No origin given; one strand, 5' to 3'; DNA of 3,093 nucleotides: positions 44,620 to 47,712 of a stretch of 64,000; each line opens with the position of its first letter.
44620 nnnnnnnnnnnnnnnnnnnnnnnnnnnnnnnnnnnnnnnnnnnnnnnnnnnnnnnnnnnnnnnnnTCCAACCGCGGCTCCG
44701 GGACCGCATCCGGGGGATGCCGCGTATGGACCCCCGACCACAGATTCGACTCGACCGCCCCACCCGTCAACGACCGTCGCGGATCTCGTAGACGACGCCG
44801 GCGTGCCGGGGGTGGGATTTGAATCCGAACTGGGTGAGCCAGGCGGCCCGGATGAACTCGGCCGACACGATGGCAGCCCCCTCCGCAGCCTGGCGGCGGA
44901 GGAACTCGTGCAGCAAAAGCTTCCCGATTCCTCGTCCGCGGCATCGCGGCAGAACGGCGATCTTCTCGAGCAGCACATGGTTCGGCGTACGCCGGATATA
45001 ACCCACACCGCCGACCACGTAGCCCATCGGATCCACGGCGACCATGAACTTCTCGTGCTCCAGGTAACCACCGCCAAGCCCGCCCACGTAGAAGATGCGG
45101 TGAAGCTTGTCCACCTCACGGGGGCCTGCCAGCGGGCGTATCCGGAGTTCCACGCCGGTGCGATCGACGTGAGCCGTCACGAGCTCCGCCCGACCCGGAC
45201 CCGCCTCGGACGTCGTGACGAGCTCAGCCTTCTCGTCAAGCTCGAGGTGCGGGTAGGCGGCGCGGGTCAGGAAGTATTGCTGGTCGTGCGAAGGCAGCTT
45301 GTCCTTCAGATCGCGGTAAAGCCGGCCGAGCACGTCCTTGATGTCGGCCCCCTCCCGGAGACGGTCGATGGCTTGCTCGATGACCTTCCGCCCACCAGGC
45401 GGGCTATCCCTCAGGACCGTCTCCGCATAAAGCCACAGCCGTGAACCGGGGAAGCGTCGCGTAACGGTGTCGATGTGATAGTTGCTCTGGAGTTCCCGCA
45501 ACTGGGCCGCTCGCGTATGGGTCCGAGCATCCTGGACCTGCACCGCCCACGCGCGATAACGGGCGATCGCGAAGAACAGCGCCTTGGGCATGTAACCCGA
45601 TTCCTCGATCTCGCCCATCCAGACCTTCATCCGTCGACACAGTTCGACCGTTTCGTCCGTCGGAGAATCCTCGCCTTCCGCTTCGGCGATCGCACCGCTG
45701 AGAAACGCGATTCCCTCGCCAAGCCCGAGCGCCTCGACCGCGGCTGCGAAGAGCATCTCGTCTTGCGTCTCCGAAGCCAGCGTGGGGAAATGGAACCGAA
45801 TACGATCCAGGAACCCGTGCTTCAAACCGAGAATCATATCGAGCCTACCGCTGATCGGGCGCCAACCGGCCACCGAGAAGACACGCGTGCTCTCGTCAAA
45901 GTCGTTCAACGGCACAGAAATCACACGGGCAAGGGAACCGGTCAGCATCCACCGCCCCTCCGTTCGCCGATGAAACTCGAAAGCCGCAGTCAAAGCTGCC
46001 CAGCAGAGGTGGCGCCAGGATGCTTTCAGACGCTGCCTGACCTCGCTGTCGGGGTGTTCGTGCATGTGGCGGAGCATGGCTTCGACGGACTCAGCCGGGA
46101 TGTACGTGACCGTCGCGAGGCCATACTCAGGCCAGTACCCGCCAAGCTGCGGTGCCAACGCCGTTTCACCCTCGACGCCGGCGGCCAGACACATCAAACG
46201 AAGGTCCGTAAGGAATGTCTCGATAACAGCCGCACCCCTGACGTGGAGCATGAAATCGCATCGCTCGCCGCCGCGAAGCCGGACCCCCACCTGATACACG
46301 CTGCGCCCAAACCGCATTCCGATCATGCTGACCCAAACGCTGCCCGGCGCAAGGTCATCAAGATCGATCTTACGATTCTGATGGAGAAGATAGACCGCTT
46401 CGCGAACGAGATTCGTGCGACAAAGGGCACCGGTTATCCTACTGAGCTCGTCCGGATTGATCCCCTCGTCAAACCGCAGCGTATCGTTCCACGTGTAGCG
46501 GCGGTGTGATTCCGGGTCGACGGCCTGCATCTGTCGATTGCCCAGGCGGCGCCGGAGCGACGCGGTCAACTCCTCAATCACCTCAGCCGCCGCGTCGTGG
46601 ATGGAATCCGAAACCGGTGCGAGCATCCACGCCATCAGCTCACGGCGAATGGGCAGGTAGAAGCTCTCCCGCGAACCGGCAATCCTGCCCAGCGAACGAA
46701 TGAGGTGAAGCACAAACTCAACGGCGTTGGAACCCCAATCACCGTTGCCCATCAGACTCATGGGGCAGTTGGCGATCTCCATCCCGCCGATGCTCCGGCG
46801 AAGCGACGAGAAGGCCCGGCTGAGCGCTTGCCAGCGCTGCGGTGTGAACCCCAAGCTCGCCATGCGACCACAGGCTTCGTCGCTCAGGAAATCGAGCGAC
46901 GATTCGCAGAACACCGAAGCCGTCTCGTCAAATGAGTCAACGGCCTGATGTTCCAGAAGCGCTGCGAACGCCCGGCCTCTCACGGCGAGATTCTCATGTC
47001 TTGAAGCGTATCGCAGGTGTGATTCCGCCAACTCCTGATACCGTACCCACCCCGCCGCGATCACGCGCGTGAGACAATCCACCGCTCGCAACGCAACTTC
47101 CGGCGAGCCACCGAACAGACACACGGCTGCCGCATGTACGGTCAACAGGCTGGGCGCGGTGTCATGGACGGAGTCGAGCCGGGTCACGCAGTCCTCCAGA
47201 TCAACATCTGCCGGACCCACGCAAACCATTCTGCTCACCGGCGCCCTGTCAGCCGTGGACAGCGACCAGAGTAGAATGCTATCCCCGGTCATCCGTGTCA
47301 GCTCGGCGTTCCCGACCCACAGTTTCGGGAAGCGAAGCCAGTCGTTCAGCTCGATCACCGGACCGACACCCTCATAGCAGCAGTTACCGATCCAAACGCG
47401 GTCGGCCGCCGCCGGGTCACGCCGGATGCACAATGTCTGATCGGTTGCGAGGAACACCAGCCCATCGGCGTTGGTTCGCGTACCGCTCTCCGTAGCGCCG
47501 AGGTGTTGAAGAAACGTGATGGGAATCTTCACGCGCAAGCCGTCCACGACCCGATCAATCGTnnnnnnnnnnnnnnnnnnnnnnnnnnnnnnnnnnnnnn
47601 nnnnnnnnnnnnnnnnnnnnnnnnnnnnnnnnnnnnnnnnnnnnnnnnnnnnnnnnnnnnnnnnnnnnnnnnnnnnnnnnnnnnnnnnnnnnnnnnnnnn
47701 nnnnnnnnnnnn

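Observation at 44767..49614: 1615-aa fusion of an adenylate-forming acyl ligase, a large unknown region and a GNAT acyltransferase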

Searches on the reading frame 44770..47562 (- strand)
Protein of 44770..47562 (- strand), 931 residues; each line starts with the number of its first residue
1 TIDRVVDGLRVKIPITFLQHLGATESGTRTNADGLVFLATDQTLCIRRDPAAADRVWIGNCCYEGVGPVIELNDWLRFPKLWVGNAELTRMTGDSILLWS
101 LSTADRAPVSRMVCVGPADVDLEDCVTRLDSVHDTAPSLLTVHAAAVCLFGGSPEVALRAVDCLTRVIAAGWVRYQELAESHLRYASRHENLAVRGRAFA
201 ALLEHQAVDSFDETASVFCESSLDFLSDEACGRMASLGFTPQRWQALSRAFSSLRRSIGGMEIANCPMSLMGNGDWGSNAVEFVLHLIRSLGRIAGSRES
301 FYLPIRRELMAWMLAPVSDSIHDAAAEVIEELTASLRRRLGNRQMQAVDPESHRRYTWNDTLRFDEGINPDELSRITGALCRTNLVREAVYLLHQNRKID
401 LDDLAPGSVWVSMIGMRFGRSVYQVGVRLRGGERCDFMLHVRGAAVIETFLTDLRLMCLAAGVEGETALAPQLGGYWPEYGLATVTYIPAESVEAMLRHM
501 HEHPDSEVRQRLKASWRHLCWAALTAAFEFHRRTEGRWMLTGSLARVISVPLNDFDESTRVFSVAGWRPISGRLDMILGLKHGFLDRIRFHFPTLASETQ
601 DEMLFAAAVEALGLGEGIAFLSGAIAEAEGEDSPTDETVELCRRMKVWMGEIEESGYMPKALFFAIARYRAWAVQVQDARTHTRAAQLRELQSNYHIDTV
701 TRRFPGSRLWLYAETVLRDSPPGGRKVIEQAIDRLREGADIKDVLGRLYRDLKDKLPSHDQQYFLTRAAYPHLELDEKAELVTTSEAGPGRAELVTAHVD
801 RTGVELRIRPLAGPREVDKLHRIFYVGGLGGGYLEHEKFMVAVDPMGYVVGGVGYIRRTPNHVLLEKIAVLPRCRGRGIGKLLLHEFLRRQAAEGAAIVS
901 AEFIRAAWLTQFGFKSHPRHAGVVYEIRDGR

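Call 12: find_homologous_proteins(query=window:44770-47562:-, max_evalue=0.001)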
Query window:44770-47562:- (931 aa): 49 proteins with E <= 0.001 among 8000 candidates.
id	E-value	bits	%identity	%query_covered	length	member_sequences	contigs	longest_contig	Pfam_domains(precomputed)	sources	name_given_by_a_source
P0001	0.0e+0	2138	100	100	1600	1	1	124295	PF13508.14,PF00501.35,PF23562.3,PF00583.32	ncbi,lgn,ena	-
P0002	0.0e+0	1586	75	99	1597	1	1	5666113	PF13508.14,PF00501.35,PF23562.3,PF00583.32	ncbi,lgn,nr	ncbi:MAG: GNAT family N-acetyltransferase [Phycisphaerales bacterium]|nr:MAG: GNAT family N-acetyltr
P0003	0.0e+0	1328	64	99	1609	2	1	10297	PF13508.14,PF00501.35,PF23562.3,PF00583.32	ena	-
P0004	0.0e+0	1317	63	99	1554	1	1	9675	PF13508.14,PF00501.35,PF23562.3,PF00583.32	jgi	jgi:long-subunit acyl-CoA synthetase (AMP-forming)/N-acetylglutamate synthase-like GNAT family acety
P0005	0.0e+0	1317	65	99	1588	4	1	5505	PF13508.14,PF00501.35,PF23562.3,PF00583.32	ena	-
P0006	0.0e+0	1303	63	99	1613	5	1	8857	PF13508.14,PF00501.35,PF23562.3,PF00583.32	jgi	jgi:long-subunit acyl-CoA synthetase (AMP-forming)/GNAT superfamily N-acetyltransferase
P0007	0.0e+0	1302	64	100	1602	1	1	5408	PF13508.14,PF00501.35,PF23562.3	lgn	-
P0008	0.0e+0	1291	62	100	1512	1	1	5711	PF13508.14,PF00501.35,PF23562.3,PF00583.32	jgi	-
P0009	0.0e+0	1287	63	99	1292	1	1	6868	PF13508.14,PF00501.35,PF23562.3,PF00583.32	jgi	jgi:long-chain acyl-CoA synthetase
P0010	0.0e+0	1283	62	100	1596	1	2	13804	PF00501.35,PF23562.3,PF00583.32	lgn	-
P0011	0.0e+0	1280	63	100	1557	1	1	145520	PF13508.14,PF00501.35,PF23562.3,PF00583.32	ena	-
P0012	0.0e+0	1276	62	99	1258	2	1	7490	PF13508.14,PF00501.35,PF23562.3,PF00583.32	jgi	jgi:GNAT superfamily N-acetyltransferase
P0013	0.0e+0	1273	61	100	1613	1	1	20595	PF13508.14,PF00501.35,PF23562.3,PF00583.32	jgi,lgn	jgi:long-subunit acyl-CoA synthetase (AMP-forming)/GNAT superfamily N-acetyltransferase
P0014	0.0e+0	1262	61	100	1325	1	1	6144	PF13508.14,PF00501.35,PF23562.3,PF00583.32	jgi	jgi:long-chain acyl-CoA synthetase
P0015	0.0e+0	1246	61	99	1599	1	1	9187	PF13508.14,PF00501.35,PF23562.3,PF00583.32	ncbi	-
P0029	0.0e+0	1151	56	100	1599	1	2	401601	PF13508.14,PF00501.35,PF23562.3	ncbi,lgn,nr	ncbi:MAG: AMP-binding protein [Phycisphaerae bacterium]|nr:AMP-binding protein [Phycisphaerae bacter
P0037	3.7e-297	1006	52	99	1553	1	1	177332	PF13508.14,PF00501.35,PF23562.3,PF00583.32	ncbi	-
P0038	1.8e-284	964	50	100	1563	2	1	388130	PF13508.14,PF00501.35,PF23562.3,PF00583.32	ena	-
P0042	9.8e-230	783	42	99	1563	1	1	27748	PF00501.35,PF23562.3,PF00583.32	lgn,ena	-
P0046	1.3e-56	210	24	99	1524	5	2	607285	PF13673.14,PF00501.35,PF23562.3,PF00583.32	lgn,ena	-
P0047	2.0e-56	210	24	99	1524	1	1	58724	PF00501.35,PF23562.3,PF00583.32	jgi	-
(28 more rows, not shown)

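Call 13: search_solved_structures(query=window:44770-47562:-, max_evalue=1)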
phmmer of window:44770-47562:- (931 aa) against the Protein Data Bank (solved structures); distinct sequences matched with E-value up to 1: 5.
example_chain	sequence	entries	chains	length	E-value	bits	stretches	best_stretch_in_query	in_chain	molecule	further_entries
4jxq_A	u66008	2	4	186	0.013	16.8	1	838-895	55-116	Acetyltransferase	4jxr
5dwm_A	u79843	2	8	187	0.12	13.5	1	846-895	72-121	Phosphinothricin N-acetyltransferase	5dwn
2zix_A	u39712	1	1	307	0.26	12.4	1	654-757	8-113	Crossover junction endonuclease MUS81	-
9f98_A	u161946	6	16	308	0.27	12.4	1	654-757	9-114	Crossover junction endonuclease MUS81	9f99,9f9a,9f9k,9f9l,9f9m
4p0p_A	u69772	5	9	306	0.27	12.4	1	655-757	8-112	Crossover junction endonuclease MUS81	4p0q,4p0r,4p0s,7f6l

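Call 18: find_encoding_contigs(protein=P0002, flank=10000, max_places=2)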
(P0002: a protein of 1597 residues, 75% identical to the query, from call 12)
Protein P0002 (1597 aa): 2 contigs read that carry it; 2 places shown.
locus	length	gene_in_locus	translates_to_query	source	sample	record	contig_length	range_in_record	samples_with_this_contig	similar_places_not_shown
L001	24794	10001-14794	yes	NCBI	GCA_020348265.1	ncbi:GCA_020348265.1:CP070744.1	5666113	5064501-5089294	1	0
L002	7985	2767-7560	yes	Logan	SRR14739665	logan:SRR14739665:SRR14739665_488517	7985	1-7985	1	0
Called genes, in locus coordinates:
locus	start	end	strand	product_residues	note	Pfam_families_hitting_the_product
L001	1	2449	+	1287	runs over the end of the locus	-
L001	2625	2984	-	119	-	PF02518:HATPase_c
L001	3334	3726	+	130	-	PF00072:Response_reg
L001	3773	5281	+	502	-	PF00512:HisKA, PF02518:HATPase_c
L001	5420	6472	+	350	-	PF13534:Fer4_17 (faint), PF17179:Fer4_22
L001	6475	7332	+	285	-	PF00970:FAD_binding_6 (weak), PF00175:NAD_binding_1, PF10418:DHODB_Fe-S_bind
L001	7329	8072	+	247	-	PF01058:Oxidored_q6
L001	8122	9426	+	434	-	PF27537:HoxH (weak), PF00374:NiFeSe_Hases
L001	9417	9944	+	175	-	PF01750:HycI (weak)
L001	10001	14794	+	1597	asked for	PF00501:AMP-binding, PF23562:AMP-binding_C_3, PF00583:Acetyltransf_1 (weak), PF13508:Acetyltransf_7 (weak)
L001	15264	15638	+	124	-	PF01710:HTH_Tnp_IS630 (weak), PF08279:HTH_11 (faint), PF13565:HTH_32 (weak)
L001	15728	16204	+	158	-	PF13358:DDE_3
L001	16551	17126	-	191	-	PF01558:POR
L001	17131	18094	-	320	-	PF02775:TPP_enzyme_C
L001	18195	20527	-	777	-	PF12704:MacB_PCD, PF02687:FtsX, PF12704:MacB_PCD, PF02687:FtsX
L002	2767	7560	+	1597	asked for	PF00501:AMP-binding, PF23562:AMP-binding_C_3, PF00583:Acetyltransf_1 (weak), PF13508:Acetyltransf_7 (weak)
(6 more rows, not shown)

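Call 19: find_encoding_contigs(protein=P0029, flank=10000, max_places=2)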
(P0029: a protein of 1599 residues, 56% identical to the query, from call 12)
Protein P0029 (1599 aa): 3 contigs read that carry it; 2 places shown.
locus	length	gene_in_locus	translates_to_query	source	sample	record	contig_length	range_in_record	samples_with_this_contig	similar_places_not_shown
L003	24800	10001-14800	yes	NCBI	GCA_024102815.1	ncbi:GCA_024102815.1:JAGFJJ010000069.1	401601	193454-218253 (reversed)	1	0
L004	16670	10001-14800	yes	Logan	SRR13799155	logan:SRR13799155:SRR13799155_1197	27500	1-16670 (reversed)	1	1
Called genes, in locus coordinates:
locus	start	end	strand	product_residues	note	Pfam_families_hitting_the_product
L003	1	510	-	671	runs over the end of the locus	PF11104:PilM_2, PF14450:FtsA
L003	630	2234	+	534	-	PF00919:UPF0004, PF04055:Radical_SAM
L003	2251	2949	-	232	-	PF04298:Zn_peptidase_2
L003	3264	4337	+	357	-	PF01112:Asparaginase_2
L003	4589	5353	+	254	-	PF02146:SIR2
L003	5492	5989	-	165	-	-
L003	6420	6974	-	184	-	PF07638:Sigma70_ECF (weak), PF04542:Sigma70_r2, PF08281:Sigma70_r4_2, PF04545:Sigma70_r4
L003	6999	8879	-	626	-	PF01636:APH (weak), PF00069:Pkinase, PF07714:PK_Tyr_Ser-Thr, PF03109:ABC1 (weak)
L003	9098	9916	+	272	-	PF12697:Abhydrolase_6, PF12146:Hydrolase_4 (faint), PF00561:Abhydrolase_1 (weak), PF08386:Abhydrolase_4 (weak)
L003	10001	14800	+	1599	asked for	PF00501:AMP-binding, PF23562:AMP-binding_C_3, PF13508:Acetyltransf_7 (weak)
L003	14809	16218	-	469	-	PF00753:Lactamase_B, PF23023:Anti-Pycsar_Apyc1 (weak), PF12706:Lactamase_B_2 (weak), PF16661:Lactamase_B_6, PF10996:Beta-Casp, PF07521:RMMBL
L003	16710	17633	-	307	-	PF02018:CBM_4_9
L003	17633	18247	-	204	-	-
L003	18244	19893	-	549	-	PF07963:N_methyl (faint)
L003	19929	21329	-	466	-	PF00072:Response_reg, PF00158:Sigma54_activat, PF14532:Sigma54_activ_2, PF00004:AAA (weak), PF07728:AAA_5, PF25601:AAA_lid_14, PF02954:HTH_8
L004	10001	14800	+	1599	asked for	PF00501:AMP-binding, PF23562:AMP-binding_C_3, PF13508:Acetyltransf_7 (weak)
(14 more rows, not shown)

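Call 20: find_encoding_contigs(protein=P0046, flank=10000, max_places=2)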
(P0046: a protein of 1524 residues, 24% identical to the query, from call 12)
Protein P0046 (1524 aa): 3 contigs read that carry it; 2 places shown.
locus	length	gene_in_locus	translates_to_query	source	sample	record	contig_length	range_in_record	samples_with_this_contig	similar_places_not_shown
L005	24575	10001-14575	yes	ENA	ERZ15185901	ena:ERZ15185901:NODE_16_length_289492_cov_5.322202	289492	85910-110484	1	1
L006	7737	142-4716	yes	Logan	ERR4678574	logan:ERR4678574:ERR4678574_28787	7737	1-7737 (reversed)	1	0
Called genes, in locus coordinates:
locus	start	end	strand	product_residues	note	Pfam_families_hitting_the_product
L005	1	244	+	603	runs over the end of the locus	PF01558:POR, PF01855:POR_N, PF17147:PFOR_II (weak)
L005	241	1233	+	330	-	PF02775:TPP_enzyme_C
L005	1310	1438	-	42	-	-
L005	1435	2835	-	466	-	PF12801:Fer4_5, PF13183:Fer4_8 (faint), PF13484:Fer4_16 (faint), PF12838:Fer4_7 (weak), PF13187:Fer4_9 (weak), PF13746:Fer4_18, PF11614:FixG_C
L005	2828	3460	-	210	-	PF14715:FixP_N, PF13442:Cytochrome_CBB3, PF00034:Cytochrom_C (weak)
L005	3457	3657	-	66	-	-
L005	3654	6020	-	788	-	PF00115:COX1, PF02433:FixO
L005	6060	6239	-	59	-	PF03597:FixS (weak)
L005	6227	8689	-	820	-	PF12156:ATPase-cat_bd, PF00122:E1-E2_ATPase, PF00702:Hydrolase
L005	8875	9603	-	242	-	PF02683:DsbD_TM (weak), PF13386:DsbD_2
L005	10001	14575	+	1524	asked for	PF00501:AMP-binding, PF23562:AMP-binding_C_3, PF00583:Acetyltransf_1 (faint), PF13673:Acetyltransf_10 (faint)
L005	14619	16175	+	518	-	PF01654:Cyt_bd_oxida_I, PF00034:Cytochrom_C (faint), PF13442:Cytochrome_CBB3 (weak)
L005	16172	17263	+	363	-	-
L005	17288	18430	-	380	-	PF01384:PHO4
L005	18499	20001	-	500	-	PF01384:PHO4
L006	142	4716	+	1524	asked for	PF00501:AMP-binding, PF23562:AMP-binding_C_3, PF00583:Acetyltransf_1 (faint), PF13673:Acetyltransf_10 (faint)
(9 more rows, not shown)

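Call 22: find_encoding_contigs(protein=P0038, flank=10000, max_places=1)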
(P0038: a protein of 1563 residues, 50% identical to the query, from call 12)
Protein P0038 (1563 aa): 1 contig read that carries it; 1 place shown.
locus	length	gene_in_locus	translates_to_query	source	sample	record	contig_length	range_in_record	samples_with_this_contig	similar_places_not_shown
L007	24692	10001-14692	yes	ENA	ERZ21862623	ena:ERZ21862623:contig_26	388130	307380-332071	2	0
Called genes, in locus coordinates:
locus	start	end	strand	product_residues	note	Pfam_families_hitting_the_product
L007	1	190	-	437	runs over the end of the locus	PF01966:HD, PF13487:HD_5, PF01966:HD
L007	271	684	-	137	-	PF01814:Hemerythrin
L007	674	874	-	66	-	-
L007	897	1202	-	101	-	-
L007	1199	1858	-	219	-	-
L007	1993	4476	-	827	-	PF00575:S1 (faint), PF10150:RNase_E_G, PF20833:RNase_E_G_Thio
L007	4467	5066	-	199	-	PF10105:DUF2344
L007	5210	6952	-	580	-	PF05524:PEP-utilisers_N, PF00391:PEP-utilizers, PF02896:PEP-utilizers_C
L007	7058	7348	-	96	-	PF00381:PTS-HPr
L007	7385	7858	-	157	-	PF00359:PTS_EIIA_2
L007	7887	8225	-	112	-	PF02482:Ribosomal_S30AE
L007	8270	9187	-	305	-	PF04367:DUF502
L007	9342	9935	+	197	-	-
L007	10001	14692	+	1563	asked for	PF00501:AMP-binding, PF23562:AMP-binding_C_3, PF00583:Acetyltransf_1 (weak), PF13508:Acetyltransf_7 (weak)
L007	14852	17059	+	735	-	PF03176:MMPL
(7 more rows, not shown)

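Call 23: find_encoding_contigs(protein=P0037, flank=10000, max_places=1)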
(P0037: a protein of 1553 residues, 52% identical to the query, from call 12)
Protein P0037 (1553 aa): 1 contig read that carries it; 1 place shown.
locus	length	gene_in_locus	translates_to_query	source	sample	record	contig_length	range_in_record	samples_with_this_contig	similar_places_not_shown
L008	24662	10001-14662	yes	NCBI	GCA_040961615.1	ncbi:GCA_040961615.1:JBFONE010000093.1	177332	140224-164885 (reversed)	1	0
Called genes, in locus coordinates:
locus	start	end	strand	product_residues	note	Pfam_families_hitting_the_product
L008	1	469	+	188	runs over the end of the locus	PF08207:EFP_N, PF01132:EFP, PF09285:Elong-fact-P_C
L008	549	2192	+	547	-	PF13231:PMT_2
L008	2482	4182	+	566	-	PF13175:AAA_15, PF13304:AAA_21, PF13175:AAA_15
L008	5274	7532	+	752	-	PF04389:Peptidase_M28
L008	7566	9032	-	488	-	PF00753:Lactamase_B, PF12706:Lactamase_B_2, PF16661:Lactamase_B_6 (weak), PF10996:Beta-Casp, PF07521:RMMBL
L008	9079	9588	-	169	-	-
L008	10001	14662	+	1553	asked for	PF00501:AMP-binding, PF23562:AMP-binding_C_3, PF00583:Acetyltransf_1, PF13508:Acetyltransf_7 (weak)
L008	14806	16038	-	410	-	-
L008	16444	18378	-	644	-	-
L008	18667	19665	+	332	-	PF00702:Hydrolase, PF12710:HAD (weak), PF13419:HAD_2, PF13242:Hydrolase_like (weak)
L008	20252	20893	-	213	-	-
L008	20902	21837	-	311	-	PF02899:Phage_int_SAM_1, PF00589:Phage_integrase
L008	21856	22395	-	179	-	-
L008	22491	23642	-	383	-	PF27096:UvrC_M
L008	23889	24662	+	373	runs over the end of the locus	PF00657:Lipase_GDSL, PF13472:Lipase_GDSL_2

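Call 30: find_encoding_contigs(protein=P0011, flank=10000, max_places=1)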
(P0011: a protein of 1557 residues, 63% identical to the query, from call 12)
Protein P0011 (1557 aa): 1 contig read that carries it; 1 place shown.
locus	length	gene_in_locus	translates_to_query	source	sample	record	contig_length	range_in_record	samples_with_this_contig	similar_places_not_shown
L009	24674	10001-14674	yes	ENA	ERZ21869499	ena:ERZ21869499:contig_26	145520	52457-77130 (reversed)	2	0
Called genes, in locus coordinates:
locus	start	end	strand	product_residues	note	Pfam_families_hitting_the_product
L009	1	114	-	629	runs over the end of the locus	PF02743:dCache_1 (faint), PF14827:dCache_3, PF17203:sCache_3_2 (faint), PF17202:sCache_3_3, PF17201:Cache_3-Cache_2, PF00672:HAMP, PF00512:HisKA, PF02518:HATPase_c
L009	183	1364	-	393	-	PF00072:Response_reg, PF00512:HisKA, PF02518:HATPase_c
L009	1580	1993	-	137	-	PF00072:Response_reg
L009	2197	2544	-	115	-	PF00072:Response_reg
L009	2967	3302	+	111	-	PF00072:Response_reg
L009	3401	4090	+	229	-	-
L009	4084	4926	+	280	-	PF00512:HisKA (weak), PF02518:HATPase_c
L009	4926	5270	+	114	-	-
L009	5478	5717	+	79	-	-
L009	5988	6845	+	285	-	PF00970:FAD_binding_6 (weak), PF00175:NAD_binding_1, PF10418:DHODB_Fe-S_bind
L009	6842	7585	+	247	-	PF01058:Oxidored_q6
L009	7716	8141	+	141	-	PF27537:HoxH (weak), PF00374:NiFeSe_Hases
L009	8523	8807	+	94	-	-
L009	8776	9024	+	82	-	PF00374:NiFeSe_Hases (weak)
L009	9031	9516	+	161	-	-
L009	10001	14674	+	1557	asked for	PF00501:AMP-binding, PF23562:AMP-binding_C_3, PF00583:Acetyltransf_1 (weak), PF13508:Acetyltransf_7 (weak)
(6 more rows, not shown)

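Call 31: find_encoding_contigs(protein=P0047, flank=10000, max_places=1)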
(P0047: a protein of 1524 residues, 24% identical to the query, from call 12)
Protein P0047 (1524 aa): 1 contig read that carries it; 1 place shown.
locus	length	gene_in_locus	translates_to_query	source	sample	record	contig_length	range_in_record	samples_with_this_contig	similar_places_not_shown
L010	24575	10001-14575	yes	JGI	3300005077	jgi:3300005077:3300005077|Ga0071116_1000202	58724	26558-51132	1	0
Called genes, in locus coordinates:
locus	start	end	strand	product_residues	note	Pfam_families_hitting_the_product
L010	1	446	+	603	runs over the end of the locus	PF01558:POR, PF01855:POR_N, PF17147:PFOR_II (weak)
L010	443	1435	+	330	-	PF02775:TPP_enzyme_C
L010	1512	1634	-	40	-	-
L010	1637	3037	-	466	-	PF12801:Fer4_5, PF13237:Fer4_10 (faint), PF13484:Fer4_16 (faint), PF12838:Fer4_7 (weak), PF13187:Fer4_9 (weak), PF13746:Fer4_18, PF11614:FixG_C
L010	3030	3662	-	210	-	PF14715:FixP_N, PF13442:Cytochrome_CBB3, PF00034:Cytochrom_C (weak)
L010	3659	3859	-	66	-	-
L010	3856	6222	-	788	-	PF00115:COX1, PF02433:FixO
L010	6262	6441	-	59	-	-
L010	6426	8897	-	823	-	PF12156:ATPase-cat_bd, PF00122:E1-E2_ATPase, PF00702:Hydrolase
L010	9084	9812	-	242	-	PF02683:DsbD_TM (weak), PF13386:DsbD_2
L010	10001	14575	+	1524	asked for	PF00501:AMP-binding, PF23562:AMP-binding_C_3, PF00583:Acetyltransf_1 (weak)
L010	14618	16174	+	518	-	PF01654:Cyt_bd_oxida_I, PF00034:Cytochrom_C (faint), PF13442:Cytochrome_CBB3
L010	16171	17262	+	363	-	-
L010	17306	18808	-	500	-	PF01384:PHO4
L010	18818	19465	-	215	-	PF01865:PhoU_div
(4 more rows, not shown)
